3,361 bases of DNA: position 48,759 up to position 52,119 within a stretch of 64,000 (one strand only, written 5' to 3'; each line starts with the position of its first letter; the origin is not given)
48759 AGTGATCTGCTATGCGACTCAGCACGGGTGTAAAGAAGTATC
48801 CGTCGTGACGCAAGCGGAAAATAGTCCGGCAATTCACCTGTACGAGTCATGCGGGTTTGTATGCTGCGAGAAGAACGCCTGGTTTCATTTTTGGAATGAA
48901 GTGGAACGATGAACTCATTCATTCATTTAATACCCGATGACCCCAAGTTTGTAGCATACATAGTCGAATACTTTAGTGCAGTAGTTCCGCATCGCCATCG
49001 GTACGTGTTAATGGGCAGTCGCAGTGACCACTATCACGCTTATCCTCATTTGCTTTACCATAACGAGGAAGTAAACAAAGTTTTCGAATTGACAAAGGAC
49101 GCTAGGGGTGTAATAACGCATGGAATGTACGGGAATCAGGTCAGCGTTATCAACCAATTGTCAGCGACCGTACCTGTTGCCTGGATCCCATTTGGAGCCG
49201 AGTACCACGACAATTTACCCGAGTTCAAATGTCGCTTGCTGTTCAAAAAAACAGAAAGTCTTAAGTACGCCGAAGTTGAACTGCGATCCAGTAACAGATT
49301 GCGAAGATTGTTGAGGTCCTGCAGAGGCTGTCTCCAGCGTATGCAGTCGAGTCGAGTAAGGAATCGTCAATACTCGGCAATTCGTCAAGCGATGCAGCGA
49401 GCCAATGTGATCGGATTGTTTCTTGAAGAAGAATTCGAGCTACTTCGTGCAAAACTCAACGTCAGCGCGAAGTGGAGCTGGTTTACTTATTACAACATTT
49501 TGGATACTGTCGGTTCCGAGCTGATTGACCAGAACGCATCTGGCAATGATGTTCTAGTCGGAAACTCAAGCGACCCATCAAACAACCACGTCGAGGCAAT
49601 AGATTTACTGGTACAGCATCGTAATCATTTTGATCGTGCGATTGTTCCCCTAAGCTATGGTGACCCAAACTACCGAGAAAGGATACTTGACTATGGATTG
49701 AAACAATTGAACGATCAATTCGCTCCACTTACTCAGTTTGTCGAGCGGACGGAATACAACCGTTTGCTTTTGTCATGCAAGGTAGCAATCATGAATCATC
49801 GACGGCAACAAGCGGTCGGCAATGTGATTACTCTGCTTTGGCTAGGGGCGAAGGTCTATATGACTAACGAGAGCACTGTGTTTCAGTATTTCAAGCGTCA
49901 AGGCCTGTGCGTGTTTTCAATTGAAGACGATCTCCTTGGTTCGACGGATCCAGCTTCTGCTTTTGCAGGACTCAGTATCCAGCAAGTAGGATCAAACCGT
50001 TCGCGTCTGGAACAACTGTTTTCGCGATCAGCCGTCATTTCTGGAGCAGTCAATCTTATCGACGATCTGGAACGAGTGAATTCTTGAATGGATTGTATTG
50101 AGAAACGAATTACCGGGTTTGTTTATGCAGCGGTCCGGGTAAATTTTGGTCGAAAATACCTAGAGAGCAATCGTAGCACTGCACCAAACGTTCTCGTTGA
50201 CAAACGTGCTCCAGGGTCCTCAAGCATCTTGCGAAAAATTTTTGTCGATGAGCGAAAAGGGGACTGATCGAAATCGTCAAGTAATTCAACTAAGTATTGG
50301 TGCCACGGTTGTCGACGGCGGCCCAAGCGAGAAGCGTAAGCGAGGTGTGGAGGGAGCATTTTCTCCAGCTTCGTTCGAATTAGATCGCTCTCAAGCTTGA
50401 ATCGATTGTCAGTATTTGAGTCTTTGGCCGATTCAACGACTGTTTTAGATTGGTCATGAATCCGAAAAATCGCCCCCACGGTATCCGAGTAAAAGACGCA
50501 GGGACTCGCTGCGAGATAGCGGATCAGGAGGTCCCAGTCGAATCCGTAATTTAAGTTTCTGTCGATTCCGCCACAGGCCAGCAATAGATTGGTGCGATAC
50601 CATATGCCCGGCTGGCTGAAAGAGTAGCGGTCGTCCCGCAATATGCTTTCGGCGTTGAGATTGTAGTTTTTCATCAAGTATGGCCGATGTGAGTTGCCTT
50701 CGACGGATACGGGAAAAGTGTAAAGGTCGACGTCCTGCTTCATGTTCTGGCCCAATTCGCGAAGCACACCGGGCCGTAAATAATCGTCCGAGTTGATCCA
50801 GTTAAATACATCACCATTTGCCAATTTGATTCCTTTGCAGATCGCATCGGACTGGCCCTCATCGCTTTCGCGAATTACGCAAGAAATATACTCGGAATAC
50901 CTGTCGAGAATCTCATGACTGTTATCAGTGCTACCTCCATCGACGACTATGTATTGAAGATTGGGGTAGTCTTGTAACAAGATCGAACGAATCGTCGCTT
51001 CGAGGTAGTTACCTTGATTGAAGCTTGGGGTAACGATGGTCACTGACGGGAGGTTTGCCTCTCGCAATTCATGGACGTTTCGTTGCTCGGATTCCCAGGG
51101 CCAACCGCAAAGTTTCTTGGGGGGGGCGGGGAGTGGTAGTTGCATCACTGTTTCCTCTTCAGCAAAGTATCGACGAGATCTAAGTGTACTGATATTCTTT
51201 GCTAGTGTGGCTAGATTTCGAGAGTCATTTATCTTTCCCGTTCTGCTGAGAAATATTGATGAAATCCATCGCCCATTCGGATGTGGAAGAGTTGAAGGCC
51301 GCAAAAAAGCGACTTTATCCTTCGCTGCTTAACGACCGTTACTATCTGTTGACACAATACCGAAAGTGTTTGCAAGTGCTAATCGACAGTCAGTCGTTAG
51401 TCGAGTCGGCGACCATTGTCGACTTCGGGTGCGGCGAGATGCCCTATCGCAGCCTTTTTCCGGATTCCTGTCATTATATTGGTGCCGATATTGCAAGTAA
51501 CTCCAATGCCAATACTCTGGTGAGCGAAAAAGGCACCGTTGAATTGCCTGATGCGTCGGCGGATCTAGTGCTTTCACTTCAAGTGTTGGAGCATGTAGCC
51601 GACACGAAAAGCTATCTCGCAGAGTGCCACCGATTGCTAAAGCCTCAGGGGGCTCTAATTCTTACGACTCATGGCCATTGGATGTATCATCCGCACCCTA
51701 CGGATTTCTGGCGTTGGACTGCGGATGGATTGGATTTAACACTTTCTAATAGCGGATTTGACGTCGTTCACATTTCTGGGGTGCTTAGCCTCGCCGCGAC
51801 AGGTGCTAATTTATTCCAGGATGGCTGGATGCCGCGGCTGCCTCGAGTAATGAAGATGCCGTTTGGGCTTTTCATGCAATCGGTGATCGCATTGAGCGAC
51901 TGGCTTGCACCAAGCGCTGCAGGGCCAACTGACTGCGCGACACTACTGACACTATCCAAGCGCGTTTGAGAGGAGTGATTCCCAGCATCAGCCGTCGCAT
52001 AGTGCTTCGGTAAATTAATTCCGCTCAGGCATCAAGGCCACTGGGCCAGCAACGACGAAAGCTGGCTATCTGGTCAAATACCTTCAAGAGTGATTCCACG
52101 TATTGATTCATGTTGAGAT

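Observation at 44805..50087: ECA-like dTDP-Fuc4NAc module (wecE-wecD-wecF homologs) behind a Wzm/Wzt ABC exporter in a Planctomycete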

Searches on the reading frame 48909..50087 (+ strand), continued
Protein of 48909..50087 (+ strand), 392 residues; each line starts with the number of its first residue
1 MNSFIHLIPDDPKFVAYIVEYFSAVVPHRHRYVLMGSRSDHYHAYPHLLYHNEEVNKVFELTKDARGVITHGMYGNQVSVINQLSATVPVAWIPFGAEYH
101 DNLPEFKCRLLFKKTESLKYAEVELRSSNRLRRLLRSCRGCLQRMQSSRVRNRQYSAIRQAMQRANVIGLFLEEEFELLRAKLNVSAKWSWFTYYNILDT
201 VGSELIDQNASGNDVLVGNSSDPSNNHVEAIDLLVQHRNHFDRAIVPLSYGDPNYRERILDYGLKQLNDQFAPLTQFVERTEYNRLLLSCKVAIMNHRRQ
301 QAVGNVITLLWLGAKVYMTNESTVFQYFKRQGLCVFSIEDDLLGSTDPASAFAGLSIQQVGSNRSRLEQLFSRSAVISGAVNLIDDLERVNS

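Call 42: fold_search(model_id=the predicted structure, library=pdb)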
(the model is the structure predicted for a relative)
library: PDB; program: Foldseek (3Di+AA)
matches with E <= 10: 1250; with E <= 0.001: 604
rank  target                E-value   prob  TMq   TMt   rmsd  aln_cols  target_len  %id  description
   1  2fs5_A                1.8e-15  1.00  0.69  0.78   4.1       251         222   20  Crystal structure of TDP-fucosamine acetyltransferase (WecD)- apo form (released 2006-08-01)
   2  2wpw_A                1.8e-11  1.00  0.56  0.45   6.7       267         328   14  Tandem GNAT protein from the clavulanic acid biosynthesis pathway (without AcCoA) (released 2009-12-29)
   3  6wqb                  2.5e-11  1.00  0.53  0.48   5.9       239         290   14  Crystal structure of VipF from Legionella hackeliae in complex with acetyl-CoA (released 2021-11-10)
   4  2wpw_C                2.8e-11  1.00  0.58  0.47   6.5       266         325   14  Tandem GNAT protein from the clavulanic acid biosynthesis pathway (without AcCoA) (released 2009-12-29)
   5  7wx7                  5.2e-11  1.00  0.59  0.54   4.5       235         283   14  complex of a legionella acetyltransferase VipF and COA/ACO (released 2023-02-22)
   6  3frm_C                5.9e-11  1.00  0.57  0.57   5.1       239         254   13  The crystal structure of a functionally unknown conserved protein from Staphylococcus epidermidis ATCC 12228. (released 2009-01-27)
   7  3frm_D                6.6e-11  1.00  0.57  0.58   5.1       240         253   12  The crystal structure of a functionally unknown conserved protein from Staphylococcus epidermidis ATCC 12228. (released 2009-01-27)
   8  6wqc                  7.5e-11  1.00  0.54  0.48   5.9       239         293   14  Crystal structure of VipF from Legionella hackeliae in complex with CoA (released 2021-11-10)
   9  3tt2                  1.9e-10  1.00  0.61  0.51   5.9       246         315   14  Crystal Structure of GCN5-related N-Acetyltransferase from Sphaerobacter thermophilus (released 2011-10-05)
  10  7wx5                  2.1e-10  1.00  0.59  0.53   4.8       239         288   14  a Legionella acetyltransferase effector VipF (released 2023-02-22)
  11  2wpw_B                2.7e-10  1.00  0.59  0.47   6.2       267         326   13  Tandem GNAT protein from the clavulanic acid biosynthesis pathway (without AcCoA) (released 2009-12-29)
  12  3frm_A                5.4e-10  1.00  0.59  0.60   4.8       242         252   13  The crystal structure of a functionally unknown conserved protein from Staphylococcus epidermidis ATCC 12228. (released 2009-01-27)
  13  7wx6                  6.5e-10  1.00  0.54  0.52   4.4       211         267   14  A Legionella acetyltransferase VipF (released 2022-09-14)
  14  2c27                  6.9e-10  1.00  0.57  0.49   5.2       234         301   16  The Structure of Mycothiol Synthase in Complex with des- AcetylMycothiol and CoenzymeA. (released 2005-12-01)
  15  2wpx_A                7.4e-10  1.00  0.57  0.46   6.9       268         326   14  Tandem GNAT protein from the clavulanic acid biosynthesis pathway (with AcCoA) (released 2009-12-29)
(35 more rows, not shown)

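Call 52: find_encoding_contigs(protein=P0003, flank=10000, max_places=2)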
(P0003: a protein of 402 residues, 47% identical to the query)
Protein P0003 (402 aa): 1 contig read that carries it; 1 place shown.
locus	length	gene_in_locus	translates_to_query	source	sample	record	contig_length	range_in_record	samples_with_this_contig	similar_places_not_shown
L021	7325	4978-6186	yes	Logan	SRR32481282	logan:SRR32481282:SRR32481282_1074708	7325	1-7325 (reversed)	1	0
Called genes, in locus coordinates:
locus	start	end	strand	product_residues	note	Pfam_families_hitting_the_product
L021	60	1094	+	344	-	PF14897:EpsG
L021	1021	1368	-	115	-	-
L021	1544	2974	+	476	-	PF01943:Polysacc_synt, PF13440:Polysacc_synt_3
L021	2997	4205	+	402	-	PF00155:Aminotran_1_2, PF01041:DegT_DnrJ_EryC1, PF01212:Beta_elim_lyase (weak), PF00266:Aminotran_5 (weak)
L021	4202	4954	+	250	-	PF00583:Acetyltransf_1, PF13673:Acetyltransf_10 (weak), PF13508:Acetyltransf_7, PF08445:FR47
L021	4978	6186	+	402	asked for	PF07429:Glyco_transf_56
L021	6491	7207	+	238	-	PF13489:Methyltransf_23, PF08241:Methyltransf_11, PF08242:Methyltransf_12, PF13649:Methyltransf_25 (weak)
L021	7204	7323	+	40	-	?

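Call 53: find_encoding_contigs(protein=P0005, flank=10000, max_places=2)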
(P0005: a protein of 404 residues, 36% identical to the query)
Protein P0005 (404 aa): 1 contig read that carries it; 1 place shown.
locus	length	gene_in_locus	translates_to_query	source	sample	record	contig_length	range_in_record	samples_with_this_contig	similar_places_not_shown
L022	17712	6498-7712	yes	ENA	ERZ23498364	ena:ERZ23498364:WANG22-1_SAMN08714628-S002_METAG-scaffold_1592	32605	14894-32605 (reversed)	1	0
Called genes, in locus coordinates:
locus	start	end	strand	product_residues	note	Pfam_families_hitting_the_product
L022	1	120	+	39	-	?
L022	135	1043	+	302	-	PF01261:AP_endonuc_2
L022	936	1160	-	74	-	-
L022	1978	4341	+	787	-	PF02706:Wzz (weak), PF10609:ParA, PF01656:CbiA, PF09140:MipZ (faint), PF13614:AAA_31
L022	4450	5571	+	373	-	PF00155:Aminotran_1_2, PF01041:DegT_DnrJ_EryC1, PF00266:Aminotran_5 (weak)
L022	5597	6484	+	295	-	PF00551:Formyl_trans_N, PF02911:Formyl_trans_C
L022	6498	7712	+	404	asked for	PF07429:Glyco_transf_56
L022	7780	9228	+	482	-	PF01943:Polysacc_synt, PF13440:Polysacc_synt_3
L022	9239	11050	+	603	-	PF13522:GATase_6, PF13537:GATase_7, PF00733:Asn_synthase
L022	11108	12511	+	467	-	-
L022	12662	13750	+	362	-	PF00534:Glycos_transf_1, PF13692:Glyco_trans_1_4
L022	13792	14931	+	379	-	PF00534:Glycos_transf_1, PF13692:Glyco_trans_1_4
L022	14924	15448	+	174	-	PF00132:Hexapep, PF14602:Hexapep_2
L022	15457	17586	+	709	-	PF08240:ADH_N (weak), PF00107:ADH_zinc_N, PF13602:ADH_zinc_N_2 (faint), PF02894:GFO_IDH_MocA_C (faint), PF01408:GFO_IDH_MocA, PF22725:GFO_IDH_MocA_C3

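Call 54: find_encoding_contigs(protein=P0002, flank=10000, max_places=2)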
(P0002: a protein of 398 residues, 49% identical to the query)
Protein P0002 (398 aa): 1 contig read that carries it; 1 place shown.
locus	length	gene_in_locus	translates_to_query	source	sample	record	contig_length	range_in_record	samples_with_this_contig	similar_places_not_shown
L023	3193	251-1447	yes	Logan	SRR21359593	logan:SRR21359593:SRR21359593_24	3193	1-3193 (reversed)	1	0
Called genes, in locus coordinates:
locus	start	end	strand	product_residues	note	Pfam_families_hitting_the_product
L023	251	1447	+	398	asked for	PF07429:Glyco_transf_56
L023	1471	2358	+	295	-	PF00535:Glycos_transf_2, PF10111:Glyco_tranf_2_2, PF13641:Glyco_tranf_2_3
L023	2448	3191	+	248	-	?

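Call 63: search_protein_families(library=pfam, proteins=[L001:497-3427:+, L001:3760-4860:+, L001:4913-5947:+, L001:8459-9949:+, L001:11255-12202:+, L001:12118-13284:+, L001:13344-14729:+, L001:14665-15966:+, L001:15963-16781:+, L001:16973-18100:+], max_evalue=0.0001)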
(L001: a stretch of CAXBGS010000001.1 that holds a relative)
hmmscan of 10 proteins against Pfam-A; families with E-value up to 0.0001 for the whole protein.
L001:497-3427:+ (976 aa): 2 families
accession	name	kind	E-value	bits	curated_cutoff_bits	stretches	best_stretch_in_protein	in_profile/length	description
PF04932.20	Wzy_C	-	8.1e-17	61.8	31.7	1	353-488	3-143/149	O-Antigen ligase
PF14559.12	TPR_19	-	6.1e-05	23.7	25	0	903-963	2-62/68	Tetratricopeptide repeat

L001:3760-4860:+ (366 aa): 7 families
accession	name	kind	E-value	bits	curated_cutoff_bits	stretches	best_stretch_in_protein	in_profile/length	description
PF16363.11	GDP_Man_Dehyd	-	2.2e-86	290.7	27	1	4-336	1-331/332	GDP-mannose 4,6 dehydratase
PF01370.27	Epimerase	-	2.4e-66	224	20.9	1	3-249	1-240/240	NAD dependent epimerase/dehydratase family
PF04321.23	RmlD_sub_bind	-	1.8e-14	53.9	27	1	1-165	1-133/287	RmlD substrate binding domain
PF01073.25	3Beta_HSD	-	1.3e-11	44.5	22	1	4-233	1-225/280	3-beta hydroxysteroid dehydrogenase/isomerase family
PF02719.21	Polysacc_synt_2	-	3.6e-10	39.9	20.2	1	3-113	1-118/293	Polysaccharide biosynthesis protein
PF07993.18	NAD_binding_4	-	2.9e-09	36.9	20.1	1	72-186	88-206/258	Male sterility protein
PF00106.31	adh_short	-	1.5e-06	28.2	26.6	1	2-176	2-168/195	short chain dehydrogenase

L001:4913-5947:+ (344 aa): 3 families
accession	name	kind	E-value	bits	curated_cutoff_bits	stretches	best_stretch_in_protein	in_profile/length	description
PF16363.11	GDP_Man_Dehyd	-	6e-122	407.7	27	1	17-328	1-332/332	GDP-mannose 4,6 dehydratase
PF01370.27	Epimerase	-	1e-63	215.4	20.9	1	16-260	1-239/240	NAD dependent epimerase/dehydratase family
PF04321.23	RmlD_sub_bind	-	2e-07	30.8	27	1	16-180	3-139/287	RmlD substrate binding domain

L001:8459-9949:+ (496 aa): 2 families
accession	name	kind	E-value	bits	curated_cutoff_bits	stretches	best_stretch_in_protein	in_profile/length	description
PF13440.11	Polysacc_synt_3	-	4.9e-83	279.2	23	1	50-340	1-291/293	Polysaccharide biosynthesis protein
PF01943.22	Polysacc_synt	-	8.1e-39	134.1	28.2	1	28-289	3-270/274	Polysaccharide biosynthesis protein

L001:11255-12202:+ (315 aa): 3 families
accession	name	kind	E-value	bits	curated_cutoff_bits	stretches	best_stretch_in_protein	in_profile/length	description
PF00535.33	Glycos_transf_2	-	1.7e-29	103.4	23.3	1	7-135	1-129/168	Glycosyl transferase family 2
PF10111.15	Glyco_tranf_2_2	-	1.4e-10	41.6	27.3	1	7-110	1-107/276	Glycosyltransferase like family 2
PF13641.12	Glyco_tranf_2_3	-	4e-10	40.5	27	1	6-114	3-116/230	Glycosyltransferase like family 2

L001:12118-13284:+ (388 aa): 4 families
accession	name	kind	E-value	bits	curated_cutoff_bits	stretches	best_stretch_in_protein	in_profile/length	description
PF13692.12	Glyco_trans_1_4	-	7.6e-22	78.5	27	1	210-336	5-133/142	Glycosyl transferases group 1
PF00534.26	Glycos_transf_1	-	1.3e-20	74.1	26.4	1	208-322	17-132/172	Glycosyl transferases group 1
PF13579.12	Glyco_trans_4_4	-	4.4e-10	40.6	29.7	1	40-138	1-102/158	Glycosyl transferase 4-like domain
PF13439.12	Glyco_transf_4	-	1.3e-06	28.9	28.5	1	40-130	2-94/170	Glycosyltransferase Family 4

L001:13344-14729:+ (461 aa): 0 families

L001:14665-15966:+ (433 aa): 4 families
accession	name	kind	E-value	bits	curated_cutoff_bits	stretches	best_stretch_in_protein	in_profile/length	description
PF00534.26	Glycos_transf_1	-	2.8e-26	92.5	26.4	1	250-394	15-170/172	Glycosyl transferases group 1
PF13692.12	Glyco_trans_1_4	-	7.5e-26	91.5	27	1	251-382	2-142/142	Glycosyl transferases group 1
PF13524.12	Glyco_trans_1_2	-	3.6e-07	30.7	25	1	273-399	10-132/144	Glycosyl transferase-like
PF20706.3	GT4-conflict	-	4.1e-07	29.8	26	1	250-393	197-368/385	Family 4 Glycosyltransferase in conflict systems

L001:15963-16781:+ (272 aa): 1 family
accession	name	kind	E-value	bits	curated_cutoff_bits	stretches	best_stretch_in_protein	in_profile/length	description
PF05050.19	Methyltransf_21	-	1.4e-21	77.8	22.7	1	69-236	1-172/173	Methyltransferase FkbM domain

L001:16973-18100:+ (375 aa): 1 family
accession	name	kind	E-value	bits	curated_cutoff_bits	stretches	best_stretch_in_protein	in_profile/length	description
PF13692.12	Glyco_trans_1_4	-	8.6e-06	26.5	27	1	231-337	35-139/142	Glycosyl transferases group 1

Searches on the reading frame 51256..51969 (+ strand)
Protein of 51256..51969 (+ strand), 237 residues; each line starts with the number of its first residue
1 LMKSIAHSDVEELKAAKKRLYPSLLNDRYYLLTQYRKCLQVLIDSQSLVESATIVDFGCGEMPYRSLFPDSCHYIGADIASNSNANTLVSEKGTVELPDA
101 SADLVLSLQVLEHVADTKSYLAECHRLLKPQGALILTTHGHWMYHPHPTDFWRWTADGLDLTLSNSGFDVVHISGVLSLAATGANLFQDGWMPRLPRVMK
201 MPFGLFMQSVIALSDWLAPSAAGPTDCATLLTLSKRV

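Call 8: search_protein_families(library=pfam, proteins=[window:51256-51969:+], max_evalue=0.001)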
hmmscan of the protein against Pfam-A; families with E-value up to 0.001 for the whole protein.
window:51256-51969:+ (237 aa): 5 families
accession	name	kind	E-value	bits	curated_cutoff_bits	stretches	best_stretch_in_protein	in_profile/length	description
PF08241.18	Methyltransf_11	-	3.4e-14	53.7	21.2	1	55-136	1-95/95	Methyltransferase domain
PF13489.12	Methyltransf_23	-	6.8e-12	45.9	27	1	48-156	20-136/164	Methyltransferase domain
PF08242.18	Methyltransf_12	-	5.2e-11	43.6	30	1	56-134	2-98/98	Methyltransferase domain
PF13847.12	Methyltransf_31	-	1.2e-08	35.2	27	1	96-140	67-113/145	Methyltransferase domain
PF13649.12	Methyltransf_25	-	1.5e-07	32.5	27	1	84-132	47-97/97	Methyltransferase domain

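Call 70: search_solved_structures(query=window:51256-51969:+, max_evalue=0.01)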
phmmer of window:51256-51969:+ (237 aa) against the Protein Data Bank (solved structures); distinct sequences matched with E-value up to 0.01: 1.
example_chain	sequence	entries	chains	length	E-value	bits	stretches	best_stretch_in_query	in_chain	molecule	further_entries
2zfu_A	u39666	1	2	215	0.0033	20.1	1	49-135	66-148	Cerebral protein 1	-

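Call 71: search_protein_families(library=ncbifam, proteins=[window:51256-51969:+], max_evalue=0.1)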
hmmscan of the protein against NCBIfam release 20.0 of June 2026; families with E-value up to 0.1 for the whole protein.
window:51256-51969:+ (237 aa): 17 families
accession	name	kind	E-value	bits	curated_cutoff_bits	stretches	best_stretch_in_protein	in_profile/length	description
NF045667.1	MTase_DVU1556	equivalog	1.1e-08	34.8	155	1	43-137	15-120/213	DVU_1556 family methyltransferase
TIGR01983.1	UbiG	equivalog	5.2e-07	29.2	102.95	1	100-138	115-153/228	bifunctional 2-polyprenyl-6-hydroxyphenol methylase/3-demethylubiquinol 3-O-methyltransferase UbiG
TIGR02072.1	BioC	equivalog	5.1e-06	26.5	184.95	1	48-141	32-137/244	malonyl-ACP O-methyltransferase BioC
NF041537.1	ArsM_AhpD_UU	exception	2.1e-05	23.5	510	1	93-137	137-181/345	arsenite methyltransferase/AhpD domain selenoprotein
NF047649.1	MTase_UXPK_star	exception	0.00015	20.9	460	1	86-137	131-182/283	methyltransferase/UXPK-star double selenoprotein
NF045882.1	PLipidMtase_Leg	equivalog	0.00021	21.1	390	1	86-139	93-146/207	phospholipid N-methyltransferase PmtA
NF008823.0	PRK11873.1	subfamily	0.00049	19.7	263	1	90-135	135-180/272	arsenite methyltransferase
NF041536.1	ArsM_DUF2284_UU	exception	0.0015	17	575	1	83-137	127-181/459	arsenite methyltransferase/DUF2284 domain selenoprotein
NF041255.1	mycofact_MftM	equivalog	0.011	15.1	200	1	84-127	187-232/289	mycofactocin oligosaccharide methyltransferase MftM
TIGR04345.1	ovoA_Cterm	equivalog_domain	0.016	14.7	170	1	103-152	136-185/242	putative 4-mercaptohistidine N1-methyltransferase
TIGR00452.1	TIGR00452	equivalog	0.02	13.7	275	1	96-138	177-221/316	tRNA 5-methoxyuridine(34)/uridine 5-oxyacetic acid(34) synthase CmoB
NF008686.0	PRK11705.1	equivalog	0.039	13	400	0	101-145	228-274/383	cyclopropane fatty acyl phospholipid synthase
NF008264.0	PRK11036.1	equivalog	0.063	12.7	366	1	99-136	110-147/261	tRNA uridine 5-oxyacetic acid(34) methyltransferase CmoM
NF043040.1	corrin_prot_MT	hypoth_equivalog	0.063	12.7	180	0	96-136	105-147/216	corrinoid protein-associated methyltransferase CpaM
NF011650.0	PRK15068.1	equivalog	0.078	11.8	209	0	95-138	182-227/324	tRNA 5-methoxyuridine(34)/uridine 5-oxyacetic acid(34) synthase CmoB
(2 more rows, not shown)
